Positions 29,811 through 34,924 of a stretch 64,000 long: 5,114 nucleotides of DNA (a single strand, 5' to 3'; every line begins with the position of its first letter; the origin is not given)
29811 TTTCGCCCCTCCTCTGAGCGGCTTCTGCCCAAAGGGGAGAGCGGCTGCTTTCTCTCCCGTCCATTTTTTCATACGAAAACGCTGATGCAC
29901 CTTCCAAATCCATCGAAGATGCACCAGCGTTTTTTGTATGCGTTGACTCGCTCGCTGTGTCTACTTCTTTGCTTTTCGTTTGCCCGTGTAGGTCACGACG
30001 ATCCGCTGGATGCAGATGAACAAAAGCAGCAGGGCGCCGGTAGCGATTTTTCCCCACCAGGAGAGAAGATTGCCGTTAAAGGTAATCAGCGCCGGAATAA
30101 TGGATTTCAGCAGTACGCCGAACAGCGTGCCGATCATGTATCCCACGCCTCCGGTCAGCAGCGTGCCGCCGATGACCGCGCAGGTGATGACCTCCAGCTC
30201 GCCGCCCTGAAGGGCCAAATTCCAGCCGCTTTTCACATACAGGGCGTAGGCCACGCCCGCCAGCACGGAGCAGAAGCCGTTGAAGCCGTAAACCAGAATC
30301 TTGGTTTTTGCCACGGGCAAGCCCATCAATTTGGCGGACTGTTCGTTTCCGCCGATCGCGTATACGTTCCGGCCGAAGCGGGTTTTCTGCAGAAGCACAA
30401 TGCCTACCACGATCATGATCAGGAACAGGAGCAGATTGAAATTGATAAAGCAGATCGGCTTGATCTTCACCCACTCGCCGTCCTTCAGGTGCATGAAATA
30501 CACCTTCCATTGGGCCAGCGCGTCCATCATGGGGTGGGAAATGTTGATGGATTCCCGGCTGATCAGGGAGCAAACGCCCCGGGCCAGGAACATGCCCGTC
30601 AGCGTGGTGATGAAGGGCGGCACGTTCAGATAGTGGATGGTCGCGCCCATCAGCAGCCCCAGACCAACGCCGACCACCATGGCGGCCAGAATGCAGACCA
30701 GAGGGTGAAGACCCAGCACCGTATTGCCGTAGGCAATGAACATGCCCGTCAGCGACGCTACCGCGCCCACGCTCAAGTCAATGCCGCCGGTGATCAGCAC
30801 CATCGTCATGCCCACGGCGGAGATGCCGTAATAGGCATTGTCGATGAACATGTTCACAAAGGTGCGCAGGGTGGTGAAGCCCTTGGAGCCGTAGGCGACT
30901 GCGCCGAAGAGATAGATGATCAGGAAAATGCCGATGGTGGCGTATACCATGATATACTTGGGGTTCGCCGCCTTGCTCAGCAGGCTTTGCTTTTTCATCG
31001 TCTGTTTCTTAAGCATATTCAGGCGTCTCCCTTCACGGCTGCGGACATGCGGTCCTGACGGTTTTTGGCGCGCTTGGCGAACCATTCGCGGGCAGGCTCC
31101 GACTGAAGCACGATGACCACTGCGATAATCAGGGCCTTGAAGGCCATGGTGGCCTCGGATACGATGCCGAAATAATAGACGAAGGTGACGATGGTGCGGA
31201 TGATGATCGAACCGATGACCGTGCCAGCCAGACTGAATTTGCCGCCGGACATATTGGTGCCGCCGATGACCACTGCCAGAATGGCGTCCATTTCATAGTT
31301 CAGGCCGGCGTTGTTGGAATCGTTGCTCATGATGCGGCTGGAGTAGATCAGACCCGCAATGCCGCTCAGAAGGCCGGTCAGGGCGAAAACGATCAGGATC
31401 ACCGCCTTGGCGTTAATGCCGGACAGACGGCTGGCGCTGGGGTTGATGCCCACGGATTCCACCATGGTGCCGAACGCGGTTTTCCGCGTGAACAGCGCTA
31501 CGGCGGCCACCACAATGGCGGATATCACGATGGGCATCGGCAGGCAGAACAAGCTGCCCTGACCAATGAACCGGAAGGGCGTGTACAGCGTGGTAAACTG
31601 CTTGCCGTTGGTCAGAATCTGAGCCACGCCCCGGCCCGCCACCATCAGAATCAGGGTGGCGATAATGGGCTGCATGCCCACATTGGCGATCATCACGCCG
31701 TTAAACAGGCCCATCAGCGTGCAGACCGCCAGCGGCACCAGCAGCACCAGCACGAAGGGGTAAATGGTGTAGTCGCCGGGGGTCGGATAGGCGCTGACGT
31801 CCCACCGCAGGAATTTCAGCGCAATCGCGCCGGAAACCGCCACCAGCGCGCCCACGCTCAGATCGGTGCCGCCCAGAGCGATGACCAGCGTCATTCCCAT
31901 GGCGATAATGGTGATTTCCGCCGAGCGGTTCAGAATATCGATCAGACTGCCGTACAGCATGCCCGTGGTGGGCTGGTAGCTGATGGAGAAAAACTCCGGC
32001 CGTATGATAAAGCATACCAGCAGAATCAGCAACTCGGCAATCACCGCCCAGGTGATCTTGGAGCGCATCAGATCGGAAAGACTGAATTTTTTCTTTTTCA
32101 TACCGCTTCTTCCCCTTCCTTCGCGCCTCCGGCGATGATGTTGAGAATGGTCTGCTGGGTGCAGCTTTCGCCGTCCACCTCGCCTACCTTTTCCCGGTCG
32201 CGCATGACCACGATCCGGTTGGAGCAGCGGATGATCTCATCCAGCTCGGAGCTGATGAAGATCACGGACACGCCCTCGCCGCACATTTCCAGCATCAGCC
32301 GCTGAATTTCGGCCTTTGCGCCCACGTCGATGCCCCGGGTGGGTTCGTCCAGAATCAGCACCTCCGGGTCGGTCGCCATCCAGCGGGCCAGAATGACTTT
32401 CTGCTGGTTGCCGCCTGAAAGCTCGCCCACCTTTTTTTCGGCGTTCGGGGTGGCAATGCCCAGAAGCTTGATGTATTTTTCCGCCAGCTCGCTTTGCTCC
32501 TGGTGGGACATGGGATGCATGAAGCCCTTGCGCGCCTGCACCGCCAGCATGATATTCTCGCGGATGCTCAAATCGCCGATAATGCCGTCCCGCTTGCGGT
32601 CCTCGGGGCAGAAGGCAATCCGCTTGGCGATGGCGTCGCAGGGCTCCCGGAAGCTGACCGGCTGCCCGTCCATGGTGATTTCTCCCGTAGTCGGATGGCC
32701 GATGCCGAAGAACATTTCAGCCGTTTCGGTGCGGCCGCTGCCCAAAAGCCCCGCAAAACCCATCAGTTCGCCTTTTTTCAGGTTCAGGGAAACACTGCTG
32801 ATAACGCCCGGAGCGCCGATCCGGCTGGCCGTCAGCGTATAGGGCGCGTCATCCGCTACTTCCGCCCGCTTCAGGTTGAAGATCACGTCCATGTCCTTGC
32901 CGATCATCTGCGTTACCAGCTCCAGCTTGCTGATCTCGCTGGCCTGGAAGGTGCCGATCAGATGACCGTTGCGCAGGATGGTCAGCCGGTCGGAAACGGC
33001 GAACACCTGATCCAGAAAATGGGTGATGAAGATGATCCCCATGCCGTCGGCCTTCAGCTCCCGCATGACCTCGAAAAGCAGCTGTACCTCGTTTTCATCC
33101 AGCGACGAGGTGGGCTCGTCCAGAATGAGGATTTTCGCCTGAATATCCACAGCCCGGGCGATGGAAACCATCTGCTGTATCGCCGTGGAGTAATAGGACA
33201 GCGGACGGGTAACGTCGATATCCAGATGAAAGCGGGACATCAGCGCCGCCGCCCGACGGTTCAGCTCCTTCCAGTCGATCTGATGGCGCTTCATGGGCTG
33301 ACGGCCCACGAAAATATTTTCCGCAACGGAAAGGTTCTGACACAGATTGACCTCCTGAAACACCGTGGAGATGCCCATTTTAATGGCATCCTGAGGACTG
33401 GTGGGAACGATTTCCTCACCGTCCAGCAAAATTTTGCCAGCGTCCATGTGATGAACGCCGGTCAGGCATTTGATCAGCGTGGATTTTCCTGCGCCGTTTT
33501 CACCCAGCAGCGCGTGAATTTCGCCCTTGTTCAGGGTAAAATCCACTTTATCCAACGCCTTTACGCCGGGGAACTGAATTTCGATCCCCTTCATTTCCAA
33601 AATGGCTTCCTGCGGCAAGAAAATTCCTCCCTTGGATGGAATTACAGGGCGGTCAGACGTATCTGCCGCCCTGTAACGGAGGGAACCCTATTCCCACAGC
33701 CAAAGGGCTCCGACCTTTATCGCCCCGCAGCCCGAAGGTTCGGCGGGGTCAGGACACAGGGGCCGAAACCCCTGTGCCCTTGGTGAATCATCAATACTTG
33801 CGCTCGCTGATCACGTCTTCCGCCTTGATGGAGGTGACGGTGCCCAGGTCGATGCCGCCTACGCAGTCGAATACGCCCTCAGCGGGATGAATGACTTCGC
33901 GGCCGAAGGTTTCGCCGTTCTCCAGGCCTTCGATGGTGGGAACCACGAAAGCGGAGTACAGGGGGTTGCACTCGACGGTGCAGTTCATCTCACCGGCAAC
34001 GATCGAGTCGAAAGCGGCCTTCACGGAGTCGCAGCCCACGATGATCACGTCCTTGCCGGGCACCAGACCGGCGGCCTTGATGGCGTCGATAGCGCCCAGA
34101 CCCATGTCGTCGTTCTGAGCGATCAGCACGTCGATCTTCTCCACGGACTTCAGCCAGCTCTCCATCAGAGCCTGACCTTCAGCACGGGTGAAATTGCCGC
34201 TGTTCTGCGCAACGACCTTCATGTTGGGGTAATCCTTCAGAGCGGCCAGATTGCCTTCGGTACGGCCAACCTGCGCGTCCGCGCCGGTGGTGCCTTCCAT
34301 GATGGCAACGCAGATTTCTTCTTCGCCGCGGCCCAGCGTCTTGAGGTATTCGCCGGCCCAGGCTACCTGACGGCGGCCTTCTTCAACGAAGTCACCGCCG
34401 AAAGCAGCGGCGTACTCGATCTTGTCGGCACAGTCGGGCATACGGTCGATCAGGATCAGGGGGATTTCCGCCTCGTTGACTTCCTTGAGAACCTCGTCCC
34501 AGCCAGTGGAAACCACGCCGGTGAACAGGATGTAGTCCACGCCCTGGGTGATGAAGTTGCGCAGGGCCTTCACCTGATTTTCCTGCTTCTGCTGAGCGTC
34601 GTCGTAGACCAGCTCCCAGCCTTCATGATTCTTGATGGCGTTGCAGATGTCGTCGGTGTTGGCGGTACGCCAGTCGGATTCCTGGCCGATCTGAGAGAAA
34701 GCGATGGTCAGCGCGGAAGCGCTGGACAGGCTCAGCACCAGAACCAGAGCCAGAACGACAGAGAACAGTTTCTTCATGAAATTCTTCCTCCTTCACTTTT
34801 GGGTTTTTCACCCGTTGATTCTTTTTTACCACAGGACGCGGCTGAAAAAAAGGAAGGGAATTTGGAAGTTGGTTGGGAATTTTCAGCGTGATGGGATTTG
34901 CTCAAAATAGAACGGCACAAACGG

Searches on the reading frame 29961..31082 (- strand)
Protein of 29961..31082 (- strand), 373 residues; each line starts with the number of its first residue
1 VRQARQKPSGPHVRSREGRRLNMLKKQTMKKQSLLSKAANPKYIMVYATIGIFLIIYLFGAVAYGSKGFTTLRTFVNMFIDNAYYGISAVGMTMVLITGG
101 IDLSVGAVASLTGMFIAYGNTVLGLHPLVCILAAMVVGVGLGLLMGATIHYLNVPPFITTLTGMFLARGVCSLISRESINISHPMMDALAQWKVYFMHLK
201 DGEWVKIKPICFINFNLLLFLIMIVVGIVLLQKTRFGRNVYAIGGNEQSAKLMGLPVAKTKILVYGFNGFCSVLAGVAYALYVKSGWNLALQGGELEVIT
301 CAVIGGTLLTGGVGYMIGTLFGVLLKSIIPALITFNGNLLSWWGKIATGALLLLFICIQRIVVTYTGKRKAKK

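Call 17: search_protein_families(library=pfam, proteins=[window:29961-31082:-], max_evalue=0.0001)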
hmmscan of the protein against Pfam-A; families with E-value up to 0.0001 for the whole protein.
window:29961-31082:- (373 aa): 1 family
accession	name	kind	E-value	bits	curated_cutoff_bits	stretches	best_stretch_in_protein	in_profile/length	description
PF02653.21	BPD_transp_2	-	2e-35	122.7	26.8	1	76-355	3-268/269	Branched-chain amino acid transport system / permease component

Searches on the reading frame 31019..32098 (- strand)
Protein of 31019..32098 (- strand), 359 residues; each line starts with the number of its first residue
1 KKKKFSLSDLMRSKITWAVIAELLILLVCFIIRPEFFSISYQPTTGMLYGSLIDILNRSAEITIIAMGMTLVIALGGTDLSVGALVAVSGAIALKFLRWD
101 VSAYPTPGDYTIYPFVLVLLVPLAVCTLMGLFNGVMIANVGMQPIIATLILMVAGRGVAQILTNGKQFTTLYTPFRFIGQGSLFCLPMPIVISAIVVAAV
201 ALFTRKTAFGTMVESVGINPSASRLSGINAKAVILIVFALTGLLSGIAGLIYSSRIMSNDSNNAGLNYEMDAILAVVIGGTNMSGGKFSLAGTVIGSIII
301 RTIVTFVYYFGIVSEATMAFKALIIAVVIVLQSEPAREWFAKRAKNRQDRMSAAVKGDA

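Call 17: search_protein_families(library=pfam, proteins=[window:31019-32098:-], max_evalue=0.0001)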
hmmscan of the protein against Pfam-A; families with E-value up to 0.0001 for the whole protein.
window:31019-32098:- (359 aa): 1 family
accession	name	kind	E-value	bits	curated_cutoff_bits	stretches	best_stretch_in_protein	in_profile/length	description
PF02653.21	BPD_transp_2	-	6.1e-38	130.9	26.8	1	52-328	2-268/269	Branched-chain amino acid transport system / permease component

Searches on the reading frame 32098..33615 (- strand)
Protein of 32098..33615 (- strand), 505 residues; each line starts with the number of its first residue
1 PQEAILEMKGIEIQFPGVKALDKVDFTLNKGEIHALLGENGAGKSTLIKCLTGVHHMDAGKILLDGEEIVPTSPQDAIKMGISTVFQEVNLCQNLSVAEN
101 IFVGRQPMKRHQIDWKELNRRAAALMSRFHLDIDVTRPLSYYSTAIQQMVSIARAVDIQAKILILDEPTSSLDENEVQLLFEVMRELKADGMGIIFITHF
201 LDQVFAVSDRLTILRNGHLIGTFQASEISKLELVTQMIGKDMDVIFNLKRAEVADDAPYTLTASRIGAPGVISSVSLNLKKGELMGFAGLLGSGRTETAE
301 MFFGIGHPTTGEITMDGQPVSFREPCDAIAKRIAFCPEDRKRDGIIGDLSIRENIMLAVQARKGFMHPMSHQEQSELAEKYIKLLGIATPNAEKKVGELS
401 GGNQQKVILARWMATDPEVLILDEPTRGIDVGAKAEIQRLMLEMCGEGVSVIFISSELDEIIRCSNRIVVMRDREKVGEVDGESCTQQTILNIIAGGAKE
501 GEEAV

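Call 17: search_protein_families(library=pfam, proteins=[window:32098-33615:-], max_evalue=0.0001)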
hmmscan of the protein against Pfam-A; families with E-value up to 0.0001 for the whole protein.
window:32098-33615:- (505 aa): 3 families
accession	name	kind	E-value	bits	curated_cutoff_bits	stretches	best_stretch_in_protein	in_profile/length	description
PF00005.33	ABC_tran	-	1.6e-58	197.6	25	2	21-170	1-137/137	ABC transporter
PF13304.12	AAA_21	-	3.6e-11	44.1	27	0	33-55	1-23/304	AAA domain, putative AbiEii toxin, Type IV TA system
PF02463.25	SMC_N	-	7.5e-05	22.7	40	0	15-51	7-44/220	RecF/RecN/SMC N terminal domain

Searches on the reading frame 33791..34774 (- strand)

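Call 17: search_protein_families(library=pfam, proteins=[window:33791-34774:-], max_evalue=0.0001)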
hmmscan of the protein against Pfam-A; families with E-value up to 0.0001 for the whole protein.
window:33791-34774:- (327 aa): 2 families
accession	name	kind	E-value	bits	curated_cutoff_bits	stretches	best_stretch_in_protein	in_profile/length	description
PF13407.12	Peripla_BP_4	-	2.6e-39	135.8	35.1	1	24-267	1-235/258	Periplasmic binding protein domain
PF00532.27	Peripla_BP_1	-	6.9e-13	49.1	22.2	1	53-256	32-231/281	Periplasmic binding proteins and sugar binding domain of LacI family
